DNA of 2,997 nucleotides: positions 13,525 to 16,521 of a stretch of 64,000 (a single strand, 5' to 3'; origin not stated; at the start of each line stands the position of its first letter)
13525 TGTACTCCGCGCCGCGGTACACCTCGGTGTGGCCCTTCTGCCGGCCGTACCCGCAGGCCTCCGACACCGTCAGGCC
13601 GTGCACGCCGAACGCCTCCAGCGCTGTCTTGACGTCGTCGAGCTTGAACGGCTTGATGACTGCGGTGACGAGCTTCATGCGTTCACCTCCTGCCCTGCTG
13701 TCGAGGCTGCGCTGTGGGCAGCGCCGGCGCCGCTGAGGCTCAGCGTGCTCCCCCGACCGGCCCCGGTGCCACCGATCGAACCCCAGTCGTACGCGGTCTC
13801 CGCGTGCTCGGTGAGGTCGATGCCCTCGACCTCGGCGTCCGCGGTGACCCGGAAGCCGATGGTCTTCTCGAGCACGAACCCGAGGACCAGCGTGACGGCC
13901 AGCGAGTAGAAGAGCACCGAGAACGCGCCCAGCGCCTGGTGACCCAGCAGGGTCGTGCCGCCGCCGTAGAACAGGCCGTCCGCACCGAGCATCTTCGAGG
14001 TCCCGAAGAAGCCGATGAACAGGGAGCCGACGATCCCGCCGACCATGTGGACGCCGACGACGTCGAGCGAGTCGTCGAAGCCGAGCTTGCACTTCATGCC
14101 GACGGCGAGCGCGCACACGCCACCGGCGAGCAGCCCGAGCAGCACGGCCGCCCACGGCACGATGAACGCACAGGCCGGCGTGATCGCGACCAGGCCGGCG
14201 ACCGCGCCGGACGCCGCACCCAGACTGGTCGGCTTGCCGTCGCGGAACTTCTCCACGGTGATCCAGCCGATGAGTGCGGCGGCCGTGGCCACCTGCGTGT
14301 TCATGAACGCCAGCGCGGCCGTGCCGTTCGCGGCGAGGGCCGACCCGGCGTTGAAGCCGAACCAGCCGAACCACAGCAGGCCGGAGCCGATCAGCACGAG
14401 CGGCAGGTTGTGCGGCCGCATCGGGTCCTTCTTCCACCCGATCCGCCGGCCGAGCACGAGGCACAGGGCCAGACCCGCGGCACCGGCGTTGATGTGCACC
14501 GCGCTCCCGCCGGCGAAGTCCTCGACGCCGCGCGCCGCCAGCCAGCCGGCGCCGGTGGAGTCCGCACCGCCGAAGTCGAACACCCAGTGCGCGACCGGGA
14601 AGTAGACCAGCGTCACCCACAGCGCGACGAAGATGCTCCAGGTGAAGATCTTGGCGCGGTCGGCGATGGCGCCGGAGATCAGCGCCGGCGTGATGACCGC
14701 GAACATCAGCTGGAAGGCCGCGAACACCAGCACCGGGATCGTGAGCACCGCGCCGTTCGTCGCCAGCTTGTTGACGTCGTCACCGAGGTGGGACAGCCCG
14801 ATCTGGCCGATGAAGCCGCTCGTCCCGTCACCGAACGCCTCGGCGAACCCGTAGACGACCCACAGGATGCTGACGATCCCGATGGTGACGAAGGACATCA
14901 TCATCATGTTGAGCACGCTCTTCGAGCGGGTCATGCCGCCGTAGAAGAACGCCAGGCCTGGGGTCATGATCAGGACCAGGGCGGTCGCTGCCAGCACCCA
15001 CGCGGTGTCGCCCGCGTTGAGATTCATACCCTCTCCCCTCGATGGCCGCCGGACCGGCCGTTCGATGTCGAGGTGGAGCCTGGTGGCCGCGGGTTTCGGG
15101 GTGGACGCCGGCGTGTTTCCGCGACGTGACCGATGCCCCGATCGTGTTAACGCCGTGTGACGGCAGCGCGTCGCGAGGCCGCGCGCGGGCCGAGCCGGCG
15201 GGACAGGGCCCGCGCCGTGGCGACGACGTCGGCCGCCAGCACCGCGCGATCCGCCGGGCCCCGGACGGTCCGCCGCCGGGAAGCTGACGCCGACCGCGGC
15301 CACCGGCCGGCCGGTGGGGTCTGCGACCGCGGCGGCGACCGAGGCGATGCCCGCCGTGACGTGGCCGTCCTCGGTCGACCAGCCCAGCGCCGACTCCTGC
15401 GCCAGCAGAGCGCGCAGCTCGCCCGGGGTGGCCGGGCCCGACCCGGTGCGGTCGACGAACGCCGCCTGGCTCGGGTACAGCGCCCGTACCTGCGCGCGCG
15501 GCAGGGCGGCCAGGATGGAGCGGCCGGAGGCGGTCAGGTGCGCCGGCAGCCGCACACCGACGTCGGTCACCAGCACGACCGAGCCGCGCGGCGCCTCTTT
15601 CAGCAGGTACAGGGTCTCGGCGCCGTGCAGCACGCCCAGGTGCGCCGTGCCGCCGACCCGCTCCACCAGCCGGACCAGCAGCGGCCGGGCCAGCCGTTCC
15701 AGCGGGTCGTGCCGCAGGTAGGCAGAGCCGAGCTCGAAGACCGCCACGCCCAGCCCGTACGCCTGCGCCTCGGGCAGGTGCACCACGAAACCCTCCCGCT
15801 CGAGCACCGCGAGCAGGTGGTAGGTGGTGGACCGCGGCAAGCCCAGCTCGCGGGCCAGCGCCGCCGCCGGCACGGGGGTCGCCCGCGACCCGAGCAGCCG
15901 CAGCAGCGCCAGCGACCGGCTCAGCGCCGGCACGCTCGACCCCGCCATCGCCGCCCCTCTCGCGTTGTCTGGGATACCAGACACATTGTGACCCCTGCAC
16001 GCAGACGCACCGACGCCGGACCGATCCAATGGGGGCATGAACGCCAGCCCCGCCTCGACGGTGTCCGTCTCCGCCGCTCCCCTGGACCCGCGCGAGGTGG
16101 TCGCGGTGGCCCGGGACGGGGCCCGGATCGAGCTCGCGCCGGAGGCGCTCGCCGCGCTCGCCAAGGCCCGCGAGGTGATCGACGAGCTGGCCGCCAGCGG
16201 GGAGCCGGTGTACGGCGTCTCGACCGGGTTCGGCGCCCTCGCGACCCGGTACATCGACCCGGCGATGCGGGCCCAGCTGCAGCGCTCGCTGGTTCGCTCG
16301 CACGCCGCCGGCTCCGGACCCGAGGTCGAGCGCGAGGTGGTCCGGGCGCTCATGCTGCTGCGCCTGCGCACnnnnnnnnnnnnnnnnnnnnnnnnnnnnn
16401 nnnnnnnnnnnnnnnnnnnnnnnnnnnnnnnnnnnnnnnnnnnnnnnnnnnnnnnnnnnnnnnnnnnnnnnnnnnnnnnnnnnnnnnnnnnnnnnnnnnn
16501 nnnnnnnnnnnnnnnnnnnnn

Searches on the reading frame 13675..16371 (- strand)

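Call 95: search_protein_families(library=pfam, proteins=[window:13675-16371:-], max_evalue=0.00001)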
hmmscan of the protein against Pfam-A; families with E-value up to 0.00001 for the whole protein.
window:13675-16371:- (898 aa): 4 families
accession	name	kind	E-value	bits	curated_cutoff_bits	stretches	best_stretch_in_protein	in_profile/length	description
PF00909.26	Ammonium_transp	-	3.8e-118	395.1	23.2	1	457-861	1-399/399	Ammonium Transporter Family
PF01614.24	IclR_C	-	5.8e-25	88.3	24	1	217-366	2-150/174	Bacterial transcriptional regulator IclR C-terminal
PF09339.16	HTH_IclR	-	3.6e-13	49.5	22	1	149-198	1-50/52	IclR helix-turn-helix domain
PF12840.13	HTH_20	-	5.4e-06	26.7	27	0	154-197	7-49/51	Helix-turn-helix domain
